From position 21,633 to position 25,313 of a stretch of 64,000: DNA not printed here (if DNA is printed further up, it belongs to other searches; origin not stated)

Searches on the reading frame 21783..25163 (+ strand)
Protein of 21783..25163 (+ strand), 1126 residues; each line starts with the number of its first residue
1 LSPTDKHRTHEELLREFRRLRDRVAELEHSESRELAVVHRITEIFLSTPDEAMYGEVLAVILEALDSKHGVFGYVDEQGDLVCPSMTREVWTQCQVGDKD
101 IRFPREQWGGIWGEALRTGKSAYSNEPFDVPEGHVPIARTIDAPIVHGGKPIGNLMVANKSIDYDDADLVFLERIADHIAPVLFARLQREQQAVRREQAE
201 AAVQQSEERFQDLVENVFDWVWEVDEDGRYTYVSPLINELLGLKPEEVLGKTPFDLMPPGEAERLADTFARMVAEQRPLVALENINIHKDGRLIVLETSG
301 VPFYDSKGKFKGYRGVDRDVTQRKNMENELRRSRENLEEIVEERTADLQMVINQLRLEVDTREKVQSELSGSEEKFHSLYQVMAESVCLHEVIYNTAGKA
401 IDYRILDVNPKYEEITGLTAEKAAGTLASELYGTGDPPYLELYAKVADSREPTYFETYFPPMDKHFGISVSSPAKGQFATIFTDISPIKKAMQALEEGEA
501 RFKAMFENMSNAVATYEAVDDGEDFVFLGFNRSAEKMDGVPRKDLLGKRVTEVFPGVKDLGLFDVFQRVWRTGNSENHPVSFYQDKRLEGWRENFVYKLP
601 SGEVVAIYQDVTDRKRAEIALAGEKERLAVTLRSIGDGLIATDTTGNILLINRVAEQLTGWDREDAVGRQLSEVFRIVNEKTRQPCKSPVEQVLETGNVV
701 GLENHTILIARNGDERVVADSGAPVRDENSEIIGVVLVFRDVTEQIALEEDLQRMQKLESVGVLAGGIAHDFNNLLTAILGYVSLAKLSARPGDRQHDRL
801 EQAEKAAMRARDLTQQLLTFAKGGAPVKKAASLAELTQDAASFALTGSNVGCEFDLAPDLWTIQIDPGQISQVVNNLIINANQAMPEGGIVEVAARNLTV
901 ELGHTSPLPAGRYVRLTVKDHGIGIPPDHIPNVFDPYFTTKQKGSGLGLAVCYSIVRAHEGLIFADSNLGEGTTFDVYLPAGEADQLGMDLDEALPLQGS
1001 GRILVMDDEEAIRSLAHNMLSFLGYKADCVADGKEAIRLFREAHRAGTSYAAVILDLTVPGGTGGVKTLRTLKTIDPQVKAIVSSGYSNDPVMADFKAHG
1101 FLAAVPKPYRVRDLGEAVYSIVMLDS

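Call 54: search_protein_families(library=pfam, proteins=[window:21783-25163:+], max_evalue=0.001)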
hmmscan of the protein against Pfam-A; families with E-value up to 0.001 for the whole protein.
window:21783-25163:+ (1126 aa): 11 families
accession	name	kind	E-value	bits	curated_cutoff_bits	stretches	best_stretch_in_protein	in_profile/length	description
PF08448.16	PAS_4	-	2.6e-48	163.2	23.1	3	215-324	2-109/110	PAS fold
PF00989.32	PAS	-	2.7e-41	140.5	22.6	2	627-742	2-113/113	PAS fold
PF13426.13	PAS_9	-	1.9e-36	124.9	27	2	219-322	2-103/103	PAS domain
PF02518.31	HATPase_c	-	8.4e-23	81.4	26.4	1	866-981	2-109/111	Histidine kinase-, DNA gyrase B-, and HSP90-like ATPase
PF13188.13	PAS_8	-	5.9e-21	74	21.8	1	626-683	1-55/65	PAS domain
PF08447.18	PAS_3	-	2e-20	73.3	25.6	2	231-316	2-88/89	PAS fold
PF13185.12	GAF_2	-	6e-19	69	28.6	1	51-182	5-134/136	GAF domain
PF00072.30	Response_reg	-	2.8e-13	50.5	30.2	1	1003-1118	1-110/111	Response regulator receiver domain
PF00512.31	HisKA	-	4.7e-10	39.8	26.9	1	764-824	5-64/66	His Kinase A (phospho-acceptor) domain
PF12860.13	PAS_7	-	1.7e-08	35.1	27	0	632-749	1-114/115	PAS fold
PF01590.32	GAF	-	1.6e-07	32.4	22.4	1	56-180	8-130/133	GAF domain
